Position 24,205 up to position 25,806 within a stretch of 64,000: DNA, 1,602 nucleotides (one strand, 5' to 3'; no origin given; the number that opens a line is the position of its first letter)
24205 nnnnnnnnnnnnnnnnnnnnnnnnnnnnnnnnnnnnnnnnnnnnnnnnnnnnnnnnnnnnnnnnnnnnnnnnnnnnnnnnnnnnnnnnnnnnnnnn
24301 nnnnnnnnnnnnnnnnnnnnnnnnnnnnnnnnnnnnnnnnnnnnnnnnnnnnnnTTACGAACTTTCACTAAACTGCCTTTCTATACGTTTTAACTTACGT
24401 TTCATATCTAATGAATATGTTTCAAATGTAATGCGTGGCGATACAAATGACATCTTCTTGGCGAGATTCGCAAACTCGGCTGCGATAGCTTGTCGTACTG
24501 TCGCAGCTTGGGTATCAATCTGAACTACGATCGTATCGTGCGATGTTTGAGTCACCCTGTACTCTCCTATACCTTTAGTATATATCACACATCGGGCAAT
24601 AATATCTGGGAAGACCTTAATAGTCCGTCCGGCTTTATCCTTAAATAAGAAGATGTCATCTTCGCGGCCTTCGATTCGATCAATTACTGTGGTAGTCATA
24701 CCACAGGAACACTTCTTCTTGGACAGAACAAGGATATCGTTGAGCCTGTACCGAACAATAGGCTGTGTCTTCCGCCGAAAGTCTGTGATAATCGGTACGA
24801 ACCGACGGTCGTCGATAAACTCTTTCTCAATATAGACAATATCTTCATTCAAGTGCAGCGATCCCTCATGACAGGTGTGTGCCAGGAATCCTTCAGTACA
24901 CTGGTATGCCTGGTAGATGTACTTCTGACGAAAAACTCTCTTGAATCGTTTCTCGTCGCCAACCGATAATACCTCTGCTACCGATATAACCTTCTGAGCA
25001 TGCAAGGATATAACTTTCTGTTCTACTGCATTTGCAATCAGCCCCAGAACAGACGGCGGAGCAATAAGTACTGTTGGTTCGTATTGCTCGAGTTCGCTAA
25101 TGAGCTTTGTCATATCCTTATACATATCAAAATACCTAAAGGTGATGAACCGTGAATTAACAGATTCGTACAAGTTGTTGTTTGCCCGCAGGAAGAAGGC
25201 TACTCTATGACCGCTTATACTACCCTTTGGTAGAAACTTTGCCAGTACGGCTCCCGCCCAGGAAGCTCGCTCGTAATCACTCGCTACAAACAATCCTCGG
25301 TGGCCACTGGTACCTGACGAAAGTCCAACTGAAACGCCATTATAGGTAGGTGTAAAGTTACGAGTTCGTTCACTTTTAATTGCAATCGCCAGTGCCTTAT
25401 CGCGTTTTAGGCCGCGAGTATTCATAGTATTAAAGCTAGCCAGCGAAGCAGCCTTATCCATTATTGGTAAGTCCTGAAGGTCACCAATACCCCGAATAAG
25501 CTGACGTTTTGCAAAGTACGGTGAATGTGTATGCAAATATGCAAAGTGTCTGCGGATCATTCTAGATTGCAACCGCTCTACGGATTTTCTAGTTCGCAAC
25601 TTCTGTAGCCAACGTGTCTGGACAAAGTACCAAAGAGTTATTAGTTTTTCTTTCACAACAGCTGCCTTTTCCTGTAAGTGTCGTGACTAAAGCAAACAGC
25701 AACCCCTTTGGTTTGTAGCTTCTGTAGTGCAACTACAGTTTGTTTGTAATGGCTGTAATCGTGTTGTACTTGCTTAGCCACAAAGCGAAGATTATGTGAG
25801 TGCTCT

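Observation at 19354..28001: Orphan ACP-centred acyl/polyketide-type operon (FadD-like, FabF, FabD, ACP, KASIII, PaaK/F390-like, MBL, SDR, PPTase) with no dehydratase or enoyl reductase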

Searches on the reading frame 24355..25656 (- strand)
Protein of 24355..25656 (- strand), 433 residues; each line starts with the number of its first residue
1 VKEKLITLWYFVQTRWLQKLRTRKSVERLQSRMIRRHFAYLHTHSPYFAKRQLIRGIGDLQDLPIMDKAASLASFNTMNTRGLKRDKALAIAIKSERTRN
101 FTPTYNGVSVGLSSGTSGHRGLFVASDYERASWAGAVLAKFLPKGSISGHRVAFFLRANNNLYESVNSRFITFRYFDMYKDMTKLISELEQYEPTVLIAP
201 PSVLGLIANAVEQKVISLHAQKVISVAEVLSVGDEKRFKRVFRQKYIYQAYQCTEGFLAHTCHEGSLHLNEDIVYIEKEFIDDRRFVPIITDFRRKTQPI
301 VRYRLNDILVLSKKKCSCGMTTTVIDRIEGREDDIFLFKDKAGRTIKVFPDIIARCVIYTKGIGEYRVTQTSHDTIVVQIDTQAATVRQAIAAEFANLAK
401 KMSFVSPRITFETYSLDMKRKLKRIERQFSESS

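Call 3: search_protein_families(library=pfam, proteins=[window:24355-25656:-], max_evalue=0.001)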
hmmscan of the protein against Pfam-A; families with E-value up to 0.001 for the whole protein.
window:24355-25656:- (433 aa): 1 family
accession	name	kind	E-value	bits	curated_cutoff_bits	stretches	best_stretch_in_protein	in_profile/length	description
PF00501.34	AMP-binding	-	6.8e-07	28.9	29.9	1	174-262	238-330/384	AMP-binding enzyme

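Call 4: search_protein_families(library=ncbifam, proteins=[window:24355-25656:-], max_evalue=0.001)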
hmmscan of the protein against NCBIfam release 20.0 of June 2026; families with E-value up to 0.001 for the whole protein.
window:24355-25656:- (433 aa): 6 families
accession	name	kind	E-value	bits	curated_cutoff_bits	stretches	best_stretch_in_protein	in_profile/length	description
TIGR02304.1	aden_form_hyp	equivalog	8.4e-147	489.6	251.9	1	4-430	2-429/430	F390 synthetase-related protein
NF045666.1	DVU1553_fam_AMP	equivalog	9.4e-14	51.2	300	1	12-331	9-330/331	DVU_1553 family AMP-dependent CoA ligase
NF053551.1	FlxY_rubin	equivalog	1.1e-13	50.8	520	1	189-416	164-404/424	flexirubin biosynthesis putative acyl-CoA ligase FlxY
NF041878.1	paak_haloarch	equivalog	1.3e-09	37.2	700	1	289-381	282-373/427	phenylacetate--CoA ligase PaaK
NF041217.1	BagE_FevW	exception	1.4e-08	34.2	800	1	208-393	181-369/424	bagremycin/ferroverdin synthetase BagE/FevW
TIGR02155.1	PA_CoA_ligase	equivalog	4.9e-07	28.6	646.3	1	288-401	276-385/422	phenylacetate--CoA ligase PaaK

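Call 8: find_homologous_proteins(query=window:24355-25656:-, max_evalue=1e-10)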
Query window:24355-25656:- (433 aa): 5016 proteins with E <= 1e-10 among 8000 candidates; the best 120 are listed.
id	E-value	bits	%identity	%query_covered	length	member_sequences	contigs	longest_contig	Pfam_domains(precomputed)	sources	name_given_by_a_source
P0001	6.7e-264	893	100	93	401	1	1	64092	PF00501.35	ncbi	-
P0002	1.3e-227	773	79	99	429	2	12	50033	PF00501.35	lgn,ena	-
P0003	4.8e-198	676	69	99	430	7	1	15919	-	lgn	-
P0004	3.7e-195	666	68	99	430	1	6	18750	PF00501.35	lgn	-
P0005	1.4e-187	641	64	99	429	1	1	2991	PF00501.35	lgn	-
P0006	3.6e-187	640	66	99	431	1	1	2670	-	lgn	-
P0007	2.5e-184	631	64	99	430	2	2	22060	-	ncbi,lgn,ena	-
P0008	3.3e-183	627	62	100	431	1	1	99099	-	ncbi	-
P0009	5.1e-182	623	62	100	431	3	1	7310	-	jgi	-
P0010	9.7e-181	619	62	100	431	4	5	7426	-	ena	-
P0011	7.2e-180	616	61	100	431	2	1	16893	-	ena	-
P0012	1.1e-179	615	62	100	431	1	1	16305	-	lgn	-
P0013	7.0e-179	613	62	99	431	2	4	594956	-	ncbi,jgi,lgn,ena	jgi:putative adenylate-forming enzyme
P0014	9.6e-179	612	60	100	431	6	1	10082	PF00501.35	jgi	jgi:putative adenylate-forming enzyme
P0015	1.3e-178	612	61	100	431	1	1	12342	-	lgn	-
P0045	1.2e-150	520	56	97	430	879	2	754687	-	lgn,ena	-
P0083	4.2e-145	501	52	99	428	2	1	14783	-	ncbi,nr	ncbi:MAG: CoF synthetase [Lachnospiraceae bacterium]|nr:CoF synthetase [Lachnospiraceae bacterium]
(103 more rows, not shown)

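Call 10: find_encoding_contigs(protein=P0013, flank=10000, max_places=3)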
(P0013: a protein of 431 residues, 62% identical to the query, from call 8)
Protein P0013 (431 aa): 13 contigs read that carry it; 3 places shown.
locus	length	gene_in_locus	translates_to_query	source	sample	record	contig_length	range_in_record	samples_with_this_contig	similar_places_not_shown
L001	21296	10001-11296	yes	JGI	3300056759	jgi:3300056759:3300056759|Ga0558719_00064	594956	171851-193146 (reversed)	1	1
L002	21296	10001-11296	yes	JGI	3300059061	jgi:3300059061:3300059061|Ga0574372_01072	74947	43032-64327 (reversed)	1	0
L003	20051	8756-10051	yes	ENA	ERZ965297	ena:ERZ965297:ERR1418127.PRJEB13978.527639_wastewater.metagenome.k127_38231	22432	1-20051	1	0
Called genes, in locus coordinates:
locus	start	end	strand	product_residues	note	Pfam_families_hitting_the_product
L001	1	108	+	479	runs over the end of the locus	-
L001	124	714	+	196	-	PF11611:DUF4352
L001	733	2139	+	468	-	PF01794:Ferric_reduct, PF08022:FAD_binding_8, PF00175:NAD_binding_1 (weak)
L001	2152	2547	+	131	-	-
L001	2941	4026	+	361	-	PF00144:Beta-lactamase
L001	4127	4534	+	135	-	PF00293:NUDIX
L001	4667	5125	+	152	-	-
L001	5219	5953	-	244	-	PF03372:Exo_endo_phos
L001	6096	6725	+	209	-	-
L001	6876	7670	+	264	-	PF13641:Glyco_tranf_2_3 (weak), PF00535:Glycos_transf_2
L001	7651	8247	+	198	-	PF01648:ACPS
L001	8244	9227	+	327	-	PF01073:3Beta_HSD, PF01370:Epimerase, PF02719:Polysacc_synt_2, PF04321:RmlD_sub_bind, PF05368:NmrA (weak), PF13460:NAD_binding_10, PF16363:GDP_Man_Dehyd, PF07993:NAD_binding_4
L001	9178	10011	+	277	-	PF00753:Lactamase_B, PF23023:Anti-Pycsar_Apyc1 (weak)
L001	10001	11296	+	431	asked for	-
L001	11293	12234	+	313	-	PF08392:FAE1_CUT1_RppA (weak), PF08545:ACP_syn_III, PF08541:ACP_syn_III_C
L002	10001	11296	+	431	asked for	-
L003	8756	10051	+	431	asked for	-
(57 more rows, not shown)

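Call 11: find_encoding_contigs(protein=P0083, flank=10000, max_places=2)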
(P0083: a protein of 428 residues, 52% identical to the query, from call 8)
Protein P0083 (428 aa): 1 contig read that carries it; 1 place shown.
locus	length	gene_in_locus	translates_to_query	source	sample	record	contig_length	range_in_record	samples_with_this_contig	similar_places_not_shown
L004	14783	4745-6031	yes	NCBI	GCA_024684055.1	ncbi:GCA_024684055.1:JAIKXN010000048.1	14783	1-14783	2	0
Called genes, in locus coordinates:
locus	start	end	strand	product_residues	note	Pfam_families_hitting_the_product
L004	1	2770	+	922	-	PF00501:AMP-binding, PF13193:AMP-binding_C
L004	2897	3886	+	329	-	PF00106:adh_short (weak), PF01073:3Beta_HSD, PF01370:Epimerase, PF02719:Polysacc_synt_2, PF04321:RmlD_sub_bind, PF13460:NAD_binding_10, PF16363:GDP_Man_Dehyd, PF07993:NAD_binding_4, +3 more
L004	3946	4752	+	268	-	PF00753:Lactamase_B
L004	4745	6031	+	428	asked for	-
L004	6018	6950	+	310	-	PF00108:Thiolase_N (weak), PF08545:ACP_syn_III, PF08541:ACP_syn_III_C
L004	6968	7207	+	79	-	PF23297:ACP_SdgA_C (weak), PF00550:PP-binding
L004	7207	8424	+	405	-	PF00109:ketoacyl-synt, PF02801:Ketoacyl-synt_C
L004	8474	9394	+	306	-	PF12833:HTH_18, PF00165:HTH_AraC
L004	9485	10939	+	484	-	PF01161:PBP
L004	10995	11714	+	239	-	PF01643:Acyl-ACP_TE, PF13279:4HBT_2 (faint), PF20791:Acyl-ACP_TE_C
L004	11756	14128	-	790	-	PF00657:Lipase_GDSL (weak), PF13472:Lipase_GDSL_2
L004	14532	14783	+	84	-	?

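Call 12: find_encoding_contigs(protein=P0045, flank=10000, max_places=2)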
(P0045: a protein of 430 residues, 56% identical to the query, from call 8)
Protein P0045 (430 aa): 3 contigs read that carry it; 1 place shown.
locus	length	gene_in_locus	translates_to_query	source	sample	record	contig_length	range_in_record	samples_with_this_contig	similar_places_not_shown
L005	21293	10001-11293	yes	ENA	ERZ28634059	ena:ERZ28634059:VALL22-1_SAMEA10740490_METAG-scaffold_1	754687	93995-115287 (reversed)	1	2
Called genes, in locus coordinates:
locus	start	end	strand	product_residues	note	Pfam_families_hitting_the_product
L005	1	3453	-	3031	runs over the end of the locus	PF16073:SAT, PF22690:FAS_AT_central, PF08354:Fas1-AflB-like_hel, PF18094:SBS_FAS, PF01575:MaoC_dehydratas, PF00698:Acyl_transf_1, PF00109:ketoacyl-synt, PF02801:Ketoacyl-synt_C, +1 more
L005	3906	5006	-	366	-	PF01145:Band_7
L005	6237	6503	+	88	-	-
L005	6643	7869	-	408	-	PF13439:Glyco_transf_4, PF13579:Glyco_trans_4_4, PF00534:Glycos_transf_1, PF13692:Glyco_trans_1_4, PF13524:Glyco_trans_1_2 (weak)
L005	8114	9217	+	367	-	PF00106:adh_short, PF01073:3Beta_HSD, PF01370:Epimerase, PF02719:Polysacc_synt_2, PF04321:RmlD_sub_bind, PF07993:NAD_binding_4, PF13460:NAD_binding_10, PF16363:GDP_Man_Dehyd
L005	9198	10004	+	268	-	PF00753:Lactamase_B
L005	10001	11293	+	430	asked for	-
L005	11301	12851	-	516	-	PF00004:AAA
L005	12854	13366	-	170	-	-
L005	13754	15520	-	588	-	-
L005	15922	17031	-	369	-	-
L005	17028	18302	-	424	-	PF13506:Glyco_transf_21, PF13641:Glyco_tranf_2_3, PF00535:Glycos_transf_2, PF10111:Glyco_tranf_2_2, PF03142:Chitin_synth_2 (faint), PF13632:Glyco_trans_2_3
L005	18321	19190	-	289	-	PF01370:Epimerase (weak), PF21360:PylC-like_N (weak), PF02655:ATP-grasp_3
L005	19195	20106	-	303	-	PF02585:PIG-L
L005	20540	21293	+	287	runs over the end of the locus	-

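Call 16: search_solved_structures(query=window:24355-25656:-, max_evalue=0.01)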
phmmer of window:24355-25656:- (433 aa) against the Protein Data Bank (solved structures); distinct sequences matched with E-value up to 0.01: 5.
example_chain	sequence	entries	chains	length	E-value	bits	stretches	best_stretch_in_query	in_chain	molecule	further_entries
4r1l_A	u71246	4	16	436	2.4e-12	49.4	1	106-383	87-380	Phenylacetate-coenzyme A ligase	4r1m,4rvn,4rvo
9s3l_A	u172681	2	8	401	5.2e-12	48.3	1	192-380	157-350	Phenylacetate-CoA ligase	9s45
6siw_A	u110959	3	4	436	0.0005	22.1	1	218-324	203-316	PaaK-like ligase (AMP-dependent synthetase and ligase) | AMP-dependent synthetase and ligase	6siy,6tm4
6wuq_A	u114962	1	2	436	0.0005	22.1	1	222-326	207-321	AjiA1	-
6siw_B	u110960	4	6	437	0.0005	22.1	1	218-324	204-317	PaaK-like ligase (AMP-dependent synthetase and ligase) | AMP-dependent synthetase and ligase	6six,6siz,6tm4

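Call 21: find_related_loci(query=A1, collection=genome_contigs, flank=10000)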
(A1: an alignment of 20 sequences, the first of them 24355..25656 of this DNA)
Query A1 (433 aa) in genome_contigs; peptide patterns used: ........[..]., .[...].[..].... (x = any residue, [..] = any of these).
599 stretches matched a pattern (row limit reached: there are more); 568 encode a relative of the query (tblastn E <= 1e-3); the best 80 are kept; 80 distinct loci.
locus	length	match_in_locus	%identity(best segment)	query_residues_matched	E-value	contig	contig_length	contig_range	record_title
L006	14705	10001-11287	64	1-429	0e+0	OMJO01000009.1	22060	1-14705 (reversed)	bacterium isolate AM_1205 genome assembly, contig: k99_400310, whole genome shotgun sequence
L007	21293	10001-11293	62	1-431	0e+0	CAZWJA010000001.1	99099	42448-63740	MAG TPA_asm: uncultured Candidatus Saccharibacteria bacterium isolate SRP192515_co2_169 genome assembly, contig: NODE_11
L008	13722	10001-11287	59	1-428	3e-176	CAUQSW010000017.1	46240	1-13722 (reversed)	MAG TPA_asm: uncultured Corynebacterium sp. isolate ERR9968790_bin.6_MetaWRAP_v1.3_MAG genome assembly, contig: ERZ21615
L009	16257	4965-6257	58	1-430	3e-175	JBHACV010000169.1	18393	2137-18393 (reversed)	MAG: Corynebacterium sp. isolate Meta-D_MAG_91 Meta-D__320842, whole genome shotgun sequence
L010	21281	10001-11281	54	1-428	2e-163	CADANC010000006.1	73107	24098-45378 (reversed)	MAG: uncultured Erysipelotrichaceae bacterium isolate RUG13444 genome assembly, contig: RUG13444_asm_6, whole genome sho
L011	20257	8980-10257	54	1-427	3e-162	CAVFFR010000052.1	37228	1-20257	Bacteroidaceae bacterium isolate G02647-L1_cleanbin_000032 genome assembly, contig: Spades_G02647-L1_contig_754, whole g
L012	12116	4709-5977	56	5-426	5e-162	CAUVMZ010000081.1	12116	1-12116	MAG TPA_asm: uncultured Corynebacterium sp. isolate ERR10083842_bin.2_MetaWRAP_v1.3_MAG genome assembly, contig: ERZ1959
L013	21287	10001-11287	54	1-429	2e-161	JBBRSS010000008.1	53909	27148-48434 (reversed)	MAG: Candidatus Saccharimonadia bacterium isolate La2_metabat2.113 La2_metabat2.113_K_417580L53909_cov_24.9956, whole ge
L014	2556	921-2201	54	1-428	3e-172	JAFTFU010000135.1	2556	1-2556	MAG: Clostridia bacterium isolate RGIG3779 Roe_deer_Abomasum-4__c110086, whole genome shotgun sequence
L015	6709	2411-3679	56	5-426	1e-161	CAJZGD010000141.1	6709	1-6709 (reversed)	MAG TPA_asm: uncultured Corynebacterium sp. isolate SRR1779497_bin.1_metaWRAP_v1.1_MAG genome assembly, contig: ERZ17423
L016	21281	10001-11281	53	1-428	7e-160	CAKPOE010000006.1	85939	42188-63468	MAG: uncultured Clostridia bacterium isolate REFINED_METABAT215_TOP10_CONTIGS_1500_ASSEMBLY_K77_MERGED__Hadza_MoBio_hadz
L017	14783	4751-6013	52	4-429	9e-155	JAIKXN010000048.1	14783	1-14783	MAG: Lachnospiraceae bacterium isolate RUI456 k141_13358338_flag=0_multi=19.9870_len=14783, whole genome shotgun sequenc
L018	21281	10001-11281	52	1-428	2e-153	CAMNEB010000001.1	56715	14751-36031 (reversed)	MAG: uncultured Lachnospiraceae bacterium isolate SRR873596_bin.143_metaWRAP_v1.3_MAG genome assembly, contig: NODE.1053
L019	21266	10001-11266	51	4-429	3e-149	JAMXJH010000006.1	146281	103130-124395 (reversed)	Aerococcaceae bacterium NML190073 contig00006, whole genome shotgun sequence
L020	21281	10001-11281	52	1-428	2e-149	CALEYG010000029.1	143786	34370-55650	MAG TPA_asm: uncultured Stomatobaculum sp. isolate ERR589690_bin.92_CONCOCT_v1.1_MAG genome assembly, contig: ERZ773051.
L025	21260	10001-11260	50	4-427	6e-140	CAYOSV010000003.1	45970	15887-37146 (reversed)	MAG TPA_asm: uncultured Candidatus Saccharibacteria bacterium isolate SRP278969_co1_383 genome assembly, contig: NODE_57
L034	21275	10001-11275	47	4-431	2e-135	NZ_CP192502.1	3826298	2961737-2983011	Microbacterium phyllosphaerae strain 10c5 chromosome, complete genome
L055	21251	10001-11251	46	4-427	2e-133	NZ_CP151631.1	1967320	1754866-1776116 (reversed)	Streptococcus oralis subsp. tigurinus strain J22 chromosome, complete genome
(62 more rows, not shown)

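Call 25: search_protein_families(library=pfam, proteins=[L055:3754-5004:+, L055:5092-5550:+, L055:5736-6887:+, L055:6915-8243:+, L055:12352-13884:+, L055:14137-15654:+, L055:15769-17982:+, L034:4487-6958:+, L034:6962-8179:-, L034:12260-14710:-], max_evalue=0.0001)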
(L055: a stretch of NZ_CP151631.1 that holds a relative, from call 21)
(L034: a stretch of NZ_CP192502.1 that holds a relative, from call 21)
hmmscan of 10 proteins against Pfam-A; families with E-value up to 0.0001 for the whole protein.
L055:3754-5004:+ (416 aa): 2 families
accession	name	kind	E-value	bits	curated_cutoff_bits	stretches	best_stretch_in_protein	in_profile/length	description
PF08245.18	Mur_ligase_M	-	6.7e-13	49.5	24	1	42-256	1-197/200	Mur ligase middle domain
PF02875.26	Mur_ligase_C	-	4.5e-06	27.9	28.4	1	286-398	1-126/127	Mur ligase, glutamate ligase domain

L055:5092-5550:+ (152 aa): 1 family
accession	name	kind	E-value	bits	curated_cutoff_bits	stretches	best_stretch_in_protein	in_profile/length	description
PF12182.14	DUF3642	-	1.6e-22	80.2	22.7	1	67-151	1-93/93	Bacterial lipoprotein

L055:5736-6887:+ (383 aa): 3 families
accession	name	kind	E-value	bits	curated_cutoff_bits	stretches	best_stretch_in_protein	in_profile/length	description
PF25137.1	ADH_Fe_C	-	9e-61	205.4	27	1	186-382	1-193/194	Fe-containing alcohol dehydrogenase family, C-terminal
PF00465.25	Fe-ADH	-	2.8e-46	157.6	31.3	1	8-175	2-168/168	Iron-containing alcohol dehydrogenase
PF13685.12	Fe-ADH_2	-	2.7e-12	47.4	28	1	12-107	2-95/149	Iron-containing alcohol dehydrogenase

L055:6915-8243:+ (442 aa): 3 families
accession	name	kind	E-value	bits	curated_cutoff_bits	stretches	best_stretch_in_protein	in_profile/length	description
PF06722.18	EryCIII-like_C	-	3.4e-12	47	31.7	1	320-424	26-132/145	Erythromycin biosynthesis protein CIII-like, C-terminal domain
PF04101.22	Glyco_tran_28_C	-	1.3e-07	32.3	22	1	276-390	2-124/166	Glycosyltransferase family 28 C-terminal domain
PF00201.24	UDPGT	-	5.5e-05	22.6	19.5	0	93-154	82-146/499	UDP-glucoronosyl and UDP-glucosyl transferase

L055:12352-13884:+ (510 aa): 3 families
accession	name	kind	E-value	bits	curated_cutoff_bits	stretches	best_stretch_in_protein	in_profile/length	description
PF13091.12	PLDc_2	-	1.4e-41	141.8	27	2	353-478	3-131/132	PLD-like domain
PF00614.28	PLDc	-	5.5e-16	58.2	21.9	1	245-272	1-28/28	Phospholipase D Active site motif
PF13396.11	PLDc_N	-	7.2e-10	39.1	23.3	1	50-88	3-41/42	Phospholipase_D-nuclease N-terminal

L055:14137-15654:+ (505 aa): 0 families

L055:15769-17982:+ (737 aa): 3 families
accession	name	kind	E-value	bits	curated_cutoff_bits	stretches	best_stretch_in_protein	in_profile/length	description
PF13597.11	NRDD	-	6.4e-192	639.6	26.2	1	133-722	1-562/562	Anaerobic ribonucleoside-triphosphate reductase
PF01228.26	Gly_radical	-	6.1e-24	85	22.2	1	598-703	2-105/106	Glycine radical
PF03477.21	ATP-cone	-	3.2e-23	82.5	25.8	1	17-107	2-87/88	ATP cone domain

L034:4487-6958:+ (823 aa): 4 families
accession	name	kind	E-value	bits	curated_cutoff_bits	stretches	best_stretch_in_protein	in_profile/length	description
PF00204.31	DNA_gyraseB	-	8.9e-44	149.4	27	1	374-568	1-172/173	DNA gyrase B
PF00986.26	DNA_gyraseB_C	-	4.1e-23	81.7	29.8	1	753-809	6-62/63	DNA gyrase B subunit, carboxyl terminus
PF01751.28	Toprim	-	1.1e-17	64.4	23.1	1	597-705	1-92/96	Toprim domain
PF02518.31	HATPase_c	-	1.4e-14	54.9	26.4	1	156-262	4-102/111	Histidine kinase-, DNA gyrase B-, and HSP90-like ATPase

L034:6962-8179:- (405 aa): 5 families
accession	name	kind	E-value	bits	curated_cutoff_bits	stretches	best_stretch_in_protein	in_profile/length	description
PF13439.12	Glyco_transf_4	-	1.7e-25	90.4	28.5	1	15-210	2-167/170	Glycosyltransferase Family 4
PF13692.12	Glyco_trans_1_4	-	2.7e-17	63.8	27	1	232-366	3-142/142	Glycosyl transferases group 1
PF00534.26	Glycos_transf_1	-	1.1e-15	58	26.4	1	228-378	13-170/172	Glycosyl transferases group 1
PF13579.12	Glyco_trans_4_4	-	8.8e-14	52.6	29.7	1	15-208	1-158/158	Glycosyl transferase 4-like domain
PF13524.12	Glyco_trans_1_2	-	4.9e-08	33.5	25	1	246-384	3-129/144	Glycosyl transferase-like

L034:12260-14710:- (816 aa): 2 families
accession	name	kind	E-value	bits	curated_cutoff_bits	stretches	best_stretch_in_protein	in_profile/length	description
PF00521.26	DNA_topoisoIV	-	4.3e-151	504.1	31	1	40-479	1-431/432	DNA gyrase/topoisomerase IV, subunit A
PF03989.18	DNA_gyraseA_C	-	2.1e-12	46.7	27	0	666-710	1-45/48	DNA gyrase C-terminal domain, beta-propeller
